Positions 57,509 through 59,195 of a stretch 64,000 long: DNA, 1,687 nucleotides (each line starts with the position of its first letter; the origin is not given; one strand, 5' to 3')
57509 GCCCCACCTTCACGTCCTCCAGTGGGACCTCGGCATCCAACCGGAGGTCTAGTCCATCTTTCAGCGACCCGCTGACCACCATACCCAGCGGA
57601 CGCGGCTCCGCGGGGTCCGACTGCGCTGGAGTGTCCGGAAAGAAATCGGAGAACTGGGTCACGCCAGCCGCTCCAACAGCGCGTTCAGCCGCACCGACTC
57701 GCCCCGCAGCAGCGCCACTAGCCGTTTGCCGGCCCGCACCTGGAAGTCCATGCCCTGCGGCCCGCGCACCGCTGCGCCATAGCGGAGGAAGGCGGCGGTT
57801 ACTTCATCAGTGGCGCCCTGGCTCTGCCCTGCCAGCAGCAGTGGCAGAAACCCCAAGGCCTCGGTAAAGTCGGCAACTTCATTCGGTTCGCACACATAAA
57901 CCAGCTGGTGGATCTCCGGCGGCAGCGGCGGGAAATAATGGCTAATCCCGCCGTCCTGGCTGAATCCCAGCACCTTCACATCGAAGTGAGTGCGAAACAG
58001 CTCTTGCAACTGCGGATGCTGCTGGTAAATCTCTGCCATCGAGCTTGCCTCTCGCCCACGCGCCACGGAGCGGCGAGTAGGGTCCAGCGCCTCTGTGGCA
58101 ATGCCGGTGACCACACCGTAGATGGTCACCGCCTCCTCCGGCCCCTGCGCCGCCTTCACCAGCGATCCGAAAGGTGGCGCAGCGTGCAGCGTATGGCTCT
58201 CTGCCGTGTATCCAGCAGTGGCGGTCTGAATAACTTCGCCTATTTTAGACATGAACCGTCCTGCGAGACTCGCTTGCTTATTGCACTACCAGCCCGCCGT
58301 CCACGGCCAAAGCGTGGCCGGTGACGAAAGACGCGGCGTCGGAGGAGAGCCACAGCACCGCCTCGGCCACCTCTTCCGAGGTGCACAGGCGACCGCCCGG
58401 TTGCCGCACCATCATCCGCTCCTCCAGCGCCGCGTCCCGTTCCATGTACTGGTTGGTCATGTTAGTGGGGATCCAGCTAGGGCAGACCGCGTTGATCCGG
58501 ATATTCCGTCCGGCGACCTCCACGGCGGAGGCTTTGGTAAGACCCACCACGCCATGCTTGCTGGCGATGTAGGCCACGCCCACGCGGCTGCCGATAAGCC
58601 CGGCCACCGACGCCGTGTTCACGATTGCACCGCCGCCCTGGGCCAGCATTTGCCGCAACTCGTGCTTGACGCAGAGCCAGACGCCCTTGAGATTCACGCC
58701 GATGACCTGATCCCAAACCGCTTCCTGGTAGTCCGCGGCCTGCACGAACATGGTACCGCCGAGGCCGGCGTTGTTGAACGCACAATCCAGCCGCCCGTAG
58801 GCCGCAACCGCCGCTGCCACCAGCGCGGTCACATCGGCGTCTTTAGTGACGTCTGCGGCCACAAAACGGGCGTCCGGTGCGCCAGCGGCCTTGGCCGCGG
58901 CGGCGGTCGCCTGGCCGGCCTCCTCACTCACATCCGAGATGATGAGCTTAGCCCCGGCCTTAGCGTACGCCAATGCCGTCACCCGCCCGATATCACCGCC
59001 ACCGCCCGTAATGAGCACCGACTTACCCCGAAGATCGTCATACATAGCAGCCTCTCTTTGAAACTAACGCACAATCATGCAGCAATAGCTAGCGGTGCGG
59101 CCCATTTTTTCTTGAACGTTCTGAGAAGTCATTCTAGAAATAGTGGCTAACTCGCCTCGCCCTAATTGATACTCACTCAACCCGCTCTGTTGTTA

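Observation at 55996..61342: NurA-like nuclease and HerA/DUF87 ATPase cluster with extra HAS-barrel ORFs, downstream of selB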

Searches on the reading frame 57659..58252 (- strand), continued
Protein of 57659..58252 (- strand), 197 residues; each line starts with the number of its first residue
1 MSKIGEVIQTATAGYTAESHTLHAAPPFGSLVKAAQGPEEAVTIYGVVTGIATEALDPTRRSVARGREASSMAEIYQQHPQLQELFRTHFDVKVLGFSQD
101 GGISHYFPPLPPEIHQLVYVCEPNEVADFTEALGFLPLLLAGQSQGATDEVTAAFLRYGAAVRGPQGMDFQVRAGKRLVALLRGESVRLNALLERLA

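Call 95: fold_search(model_id=the predicted structure, library=pdb)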
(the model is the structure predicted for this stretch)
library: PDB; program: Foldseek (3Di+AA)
matches with E <= 10: 435; with E <= 0.001: 57
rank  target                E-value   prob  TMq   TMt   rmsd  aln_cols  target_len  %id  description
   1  9x1l_A                4.6e-07  1.00  0.43  0.16   8.8       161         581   14  The cryo-EM structure of HerA-NurA complex with AMPPNP from Thermococcus kodakarensis (released 2026-02-04)
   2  9x1m_A                9.9e-07  1.00  0.46  0.17   5.2       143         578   15  The cryo-EM structure of HerA-NurA complex with AMPPNP and dsDNA from Thermococcus kodakarensis (released 2026-02-04)
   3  8ziq_M                3.0e-06  1.00  0.47  0.17   2.4       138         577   14  HerA-DUF4297 complex with DNA (released 2025-03-12)
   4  8zir_N                3.0e-06  1.00  0.45  0.18   2.9       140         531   16  DUF4297-HerA complex (released 2025-03-12)
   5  8ziq_N                4.3e-06  1.00  0.46  0.17   2.2       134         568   15  HerA-DUF4297 complex with DNA (released 2025-03-12)
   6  4d2i_B                4.3e-06  1.00  0.47  0.21   4.3       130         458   18  Crystal structure of the HerA hexameric DNA translocase from Sulfolobus solfataricus bound to AMP-PNP (released 2014-12-03)
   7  8zis_F                5.1e-06  1.00  0.46  0.17   2.9       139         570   16  HerA Hexamer (released 2025-03-12)
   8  8zis_C                5.1e-06  1.00  0.44  0.16   4.6       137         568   18  HerA Hexamer (released 2025-03-12)
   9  8zis_A                7.3e-06  1.00  0.44  0.17   4.7       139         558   17  HerA Hexamer (released 2025-03-12)
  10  8zis_D                8.7e-06  1.00  0.45  0.17   2.6       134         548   16  HerA Hexamer (released 2025-03-12)
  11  8zir_P                9.3e-06  1.00  0.45  0.17   2.8       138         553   16  DUF4297-HerA complex (released 2025-03-12)
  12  8zis_B                9.8e-06  1.00  0.46  0.17   3.0       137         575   14  HerA Hexamer (released 2025-03-12)
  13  8zit_Q                1.0e-05  1.00  0.46  0.16   3.0       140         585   14  DUF4297-HerA complex with DNA and ATPgamaS (released 2025-03-12)
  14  8zir_Q                1.0e-05  1.00  0.44  0.17   2.6       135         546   16  DUF4297-HerA complex (released 2025-03-12)
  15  8zir_M                1.1e-05  1.00  0.45  0.17   2.9       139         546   16  DUF4297-HerA complex (released 2025-03-12)
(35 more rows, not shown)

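Call 96: find_encoding_contigs(protein=P0273, flank=7000, max_places=1)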
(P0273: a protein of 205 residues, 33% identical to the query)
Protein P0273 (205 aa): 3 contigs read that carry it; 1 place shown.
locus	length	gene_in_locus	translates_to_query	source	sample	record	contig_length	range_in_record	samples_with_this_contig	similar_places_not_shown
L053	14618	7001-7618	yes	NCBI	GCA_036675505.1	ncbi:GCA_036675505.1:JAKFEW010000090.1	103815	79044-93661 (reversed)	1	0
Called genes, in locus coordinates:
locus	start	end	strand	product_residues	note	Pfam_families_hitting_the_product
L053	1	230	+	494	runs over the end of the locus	PF00270:DEAD, PF04851:ResIII (weak), PF00271:Helicase_C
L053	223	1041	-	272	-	-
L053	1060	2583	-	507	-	PF00149:Metallophos, PF09587:PGA_cap, PF02872:5_nucleotid_C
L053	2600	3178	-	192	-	-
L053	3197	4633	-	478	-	PF26549:Tricorn_N (faint), PF26550:Tricorn_2nd (faint), PF07676:PD40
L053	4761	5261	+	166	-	-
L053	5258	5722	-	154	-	-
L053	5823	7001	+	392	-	PF09376:NurA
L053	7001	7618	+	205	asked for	-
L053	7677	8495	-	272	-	PF01177:Asp_Glu_race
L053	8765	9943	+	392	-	-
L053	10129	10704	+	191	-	PF19780:DUF6265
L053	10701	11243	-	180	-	-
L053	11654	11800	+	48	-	-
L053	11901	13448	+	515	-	PF00133:tRNA-synt_1, PF01406:tRNA-synt_1e (weak), PF09334:tRNA-synt_1g, PF00133:tRNA-synt_1, PF01406:tRNA-synt_1e (weak), PF19303:Anticodon_3, PF08264:Anticodon_1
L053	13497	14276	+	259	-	PF01026:TatD_DNase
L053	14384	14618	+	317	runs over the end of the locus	PF01833:TIG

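Call 97: find_encoding_contigs(protein=P0276, flank=7000, max_places=1)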
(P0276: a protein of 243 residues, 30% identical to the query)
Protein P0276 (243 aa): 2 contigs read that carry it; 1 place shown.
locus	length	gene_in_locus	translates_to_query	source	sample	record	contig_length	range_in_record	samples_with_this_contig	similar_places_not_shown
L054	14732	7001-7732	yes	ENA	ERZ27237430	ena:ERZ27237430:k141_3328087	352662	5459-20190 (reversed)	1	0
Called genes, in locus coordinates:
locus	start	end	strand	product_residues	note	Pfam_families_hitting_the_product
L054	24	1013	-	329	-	PF00781:DAGK_cat, PF19279:YegS_C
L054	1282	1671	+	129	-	PF07963:N_methyl (weak)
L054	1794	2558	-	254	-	PF01925:TauE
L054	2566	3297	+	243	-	PF21948:LplA-B_cat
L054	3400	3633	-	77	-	PF09723:Zn_ribbon_8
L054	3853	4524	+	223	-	PF01625:PMSR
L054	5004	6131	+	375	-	PF01571:GCV_T, PF08669:GCV_T_C (weak)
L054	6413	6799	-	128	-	-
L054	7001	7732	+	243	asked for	-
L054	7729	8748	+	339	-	PF05448:AXE1 (faint), PF01738:DLH, PF12146:Hydrolase_4, PF00561:Abhydrolase_1 (weak), PF12697:Abhydrolase_6 (faint), PF00326:Peptidase_S9 (weak), PF08840:BAAT_C (weak)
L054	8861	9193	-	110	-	PF00034:Cytochrom_C (faint), PF13442:Cytochrome_CBB3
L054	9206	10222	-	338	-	PF00149:Metallophos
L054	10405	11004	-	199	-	PF09346:SMI1_KNR4, PF14568:SUKH_6 (weak)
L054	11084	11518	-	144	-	PF01521:Fe-S_biosyn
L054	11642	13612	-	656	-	PF14691:Fer4_20, PF01266:DAO (weak), PF07992:Pyr_redox_2, PF12831:FAD_oxidored (weak), PF13450:NAD_binding_8, PF00037:Fer4 (weak), PF12837:Fer4_6 (weak), PF12838:Fer4_7 (weak), +4 more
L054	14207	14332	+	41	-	-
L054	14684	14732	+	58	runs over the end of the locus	PF04964:Flp_Fap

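Call 101: search_protein_families(library=ncbifam, alignment_id=A3, max_evalue=0.01)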
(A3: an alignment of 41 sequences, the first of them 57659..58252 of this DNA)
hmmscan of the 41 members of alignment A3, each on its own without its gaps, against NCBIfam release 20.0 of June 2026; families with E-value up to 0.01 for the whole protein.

A. member 1, window:57659-58252:- (197 aa): 0 families

B. families by the number of members that match (of 41 scanned): 0 families

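Call 102: search_protein_families(library=padloc, alignment_id=A3, max_evalue=0.01)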
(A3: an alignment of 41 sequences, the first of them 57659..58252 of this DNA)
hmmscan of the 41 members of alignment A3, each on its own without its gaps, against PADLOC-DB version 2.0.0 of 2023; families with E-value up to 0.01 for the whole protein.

A. member 1, window:57659-58252:- (197 aa): 0 families

B. families by the number of members that match (of 41 scanned): 1 family
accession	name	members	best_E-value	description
PDLC03922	MkoB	1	0.0027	-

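Call 104: search_protein_families(library=pfam, proteins=[L001:10591-12258:+, L009:2968-4698:+, L025:8603-10276:+, L009:4695-5918:+, L011:8677-11241:+], max_evalue=0.001)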
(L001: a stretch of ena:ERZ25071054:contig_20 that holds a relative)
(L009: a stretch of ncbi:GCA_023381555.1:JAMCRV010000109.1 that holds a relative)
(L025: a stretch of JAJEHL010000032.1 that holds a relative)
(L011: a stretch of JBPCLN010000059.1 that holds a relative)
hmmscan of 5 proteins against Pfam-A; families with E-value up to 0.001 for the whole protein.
L001:10591-12258:+ (555 aa): 3 families
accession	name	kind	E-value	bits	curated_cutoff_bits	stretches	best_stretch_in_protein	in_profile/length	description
PF01935.23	DUF87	-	5.3e-29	102.3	23.2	1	155-391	3-220/220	Helicase HerA, central domain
PF09378.16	HAS-barrel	-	0.00036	21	25.2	0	24-76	2-50/90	HAS barrel domain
PF00004.35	AAA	-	0.00072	20.5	21.2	0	383-470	31-127/131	ATPase family associated with various cellular activities (AAA)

L009:2968-4698:+ (576 aa): 1 family
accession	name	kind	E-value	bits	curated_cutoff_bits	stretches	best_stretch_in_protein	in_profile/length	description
PF01935.23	DUF87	-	1.6e-26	94.2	23.2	1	142-333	2-173/220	Helicase HerA, central domain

L025:8603-10276:+ (557 aa): 2 families
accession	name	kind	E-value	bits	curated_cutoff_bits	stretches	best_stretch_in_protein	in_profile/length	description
PF01935.23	DUF87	-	2.8e-31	109.8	23.2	1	155-392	2-220/220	Helicase HerA, central domain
PF09378.16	HAS-barrel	-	1.9e-07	31.5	25.2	1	20-106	1-81/90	HAS barrel domain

L009:4695-5918:+ (407 aa): 2 families
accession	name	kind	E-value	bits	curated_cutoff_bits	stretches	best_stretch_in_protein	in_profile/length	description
PF00149.33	Metallophos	-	6.1e-12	46.8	21.5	1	2-233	1-190/191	Calcineurin-like phosphoesterase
PF12850.12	Metallophos_2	-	0.00027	21.4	27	0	3-103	2-71/154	Calcineurin-like phosphoesterase superfamily domain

L011:8677-11241:+ (854 aa): 4 families
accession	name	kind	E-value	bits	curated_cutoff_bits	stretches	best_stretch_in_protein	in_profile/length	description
PF13476.12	AAA_23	-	3.4e-18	67.4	27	1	5-205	1-201/201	AAA domain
PF02463.25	SMC_N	-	2.9e-09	37.1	40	1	5-842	4-213/220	RecF/RecN/SMC N terminal domain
PF13558.12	SbcC_Walker_B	-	8e-07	29.7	27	1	753-811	27-88/90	SbcC/RAD50-like, Walker B motif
PF13555.12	AAA_29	-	3.3e-05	24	27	1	7-55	5-51/61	P-loop containing region of AAA domain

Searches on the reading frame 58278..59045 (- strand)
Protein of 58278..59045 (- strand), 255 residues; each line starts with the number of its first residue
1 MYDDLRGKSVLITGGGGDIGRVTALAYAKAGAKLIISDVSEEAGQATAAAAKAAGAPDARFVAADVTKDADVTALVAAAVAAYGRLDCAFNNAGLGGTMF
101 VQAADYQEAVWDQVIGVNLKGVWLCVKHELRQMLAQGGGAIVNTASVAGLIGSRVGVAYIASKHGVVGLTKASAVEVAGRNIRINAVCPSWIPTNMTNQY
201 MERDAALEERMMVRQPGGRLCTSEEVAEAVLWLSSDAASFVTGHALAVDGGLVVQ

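Call 3: search_protein_families(library=pfam, proteins=[window:58278-59045:-], max_evalue=0.1)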
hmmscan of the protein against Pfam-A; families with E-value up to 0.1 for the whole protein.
window:58278-59045:- (255 aa): 7 families
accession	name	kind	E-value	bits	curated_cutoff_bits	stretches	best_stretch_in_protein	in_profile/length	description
PF13561.12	adh_short_C2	-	6.2e-60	203.1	27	1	19-252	8-235/236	Enoyl-(Acyl carrier protein) reductase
PF00106.31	adh_short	-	1.2e-51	175.5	26.6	1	8-202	1-192/195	short chain dehydrogenase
PF08659.16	KR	-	6.9e-10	39.6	22.6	1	10-162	3-152/180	KR domain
PF01370.27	Epimerase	-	6.2e-05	23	20.9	1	10-78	1-62/240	NAD dependent epimerase/dehydratase family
PF13241.12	NAD_binding_7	-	0.0089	17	22.1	1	4-83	4-85/104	Putative NAD(P)-binding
PF03435.24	Sacchrp_dh_NADP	-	0.017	15.9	25.1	1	10-76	1-66/129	Saccharopine dehydrogenase NADP binding domain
PF02826.25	2-Hacid_dh_C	-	0.047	13.5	25.1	1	3-52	32-81/178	D-isomer specific 2-hydroxyacid dehydrogenase, NAD binding domain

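Call 4: search_protein_families(library=ncbifam, proteins=[window:58278-59045:-], max_evalue=0.1)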
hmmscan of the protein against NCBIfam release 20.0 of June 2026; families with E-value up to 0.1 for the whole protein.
window:58278-59045:- (255 aa): 234 families (the best 25 are shown)
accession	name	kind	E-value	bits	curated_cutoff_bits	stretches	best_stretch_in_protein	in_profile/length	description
NF004818.0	PRK06172.1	equivalog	7.8e-92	307.1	336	1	2-254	2-252/253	SDR family oxidoreductase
NF005559.1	PRK07231.1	subfamily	7.3e-65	218.9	215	1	5-253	2-248/249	glucose 1-dehydrogenase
NF004791.0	PRK06138.1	equivalog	4.9e-64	216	312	1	4-254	2-251/252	SDR family oxidoreductase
NF004198.0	PRK05653.1-3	equivalog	4.5e-63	213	296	1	5-254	5-248/248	3-oxoacyl-ACP reductase FabG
NF009093.0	PRK12429.1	subfamily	7e-61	205.8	258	1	5-255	3-259/259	3-hydroxybutyrate dehydrogenase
NF052558.1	MBtsdlDhBudC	equivalog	2e-58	197.9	270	1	6-253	2-242/250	meso-2,3-butanediol dehydrogenase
TIGR01830.1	3oxo_ACP_reduc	equivalog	3.5e-58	197.1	297.75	1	10-253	1-239/239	3-oxoacyl-[acyl-carrier-protein] reductase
NF009466.0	PRK12826.1-2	subfamily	6.2e-58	196.2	222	1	8-253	4-245/248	3-oxoacyl-ACP reductase FabG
TIGR01963.1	PHB_DH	subfamily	1.8e-56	191.2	307.05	1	8-255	2-255/255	3-hydroxybutyrate dehydrogenase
NF053701.1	CsHdxCHCADhChcB2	equivalog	1.3e-55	188.6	350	1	6-253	2-243/245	cis-4-hydroxycyclohexanecarboxylate dehydrogenase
NF004713.0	PRK06057.1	equivalog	4.1e-55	187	404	1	3-252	5-249/257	3-oxoacyl-ACP reductase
NF005681.0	PRK07478.1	subfamily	7.4e-55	186.1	267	1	4-254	3-251/254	SDR family oxidoreductase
NF005309.0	PRK06841.1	subfamily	1.5e-54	185.2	286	1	4-254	12-254/255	GolD/DthD family dehydrogenase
NF005469.0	PRK07063.1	equivalog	5.2e-54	183.5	306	1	3-253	3-255/260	SDR family oxidoreductase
NF006070.0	PRK08213.1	subfamily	2.9e-53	181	279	1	4-254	9-258/259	gluconate 5-dehydrogenase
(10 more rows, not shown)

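Call 5: search_protein_families(library=padloc, proteins=[window:58278-59045:-], max_evalue=0.1)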
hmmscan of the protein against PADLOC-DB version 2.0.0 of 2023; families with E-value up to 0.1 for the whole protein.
window:58278-59045:- (255 aa): 0 families
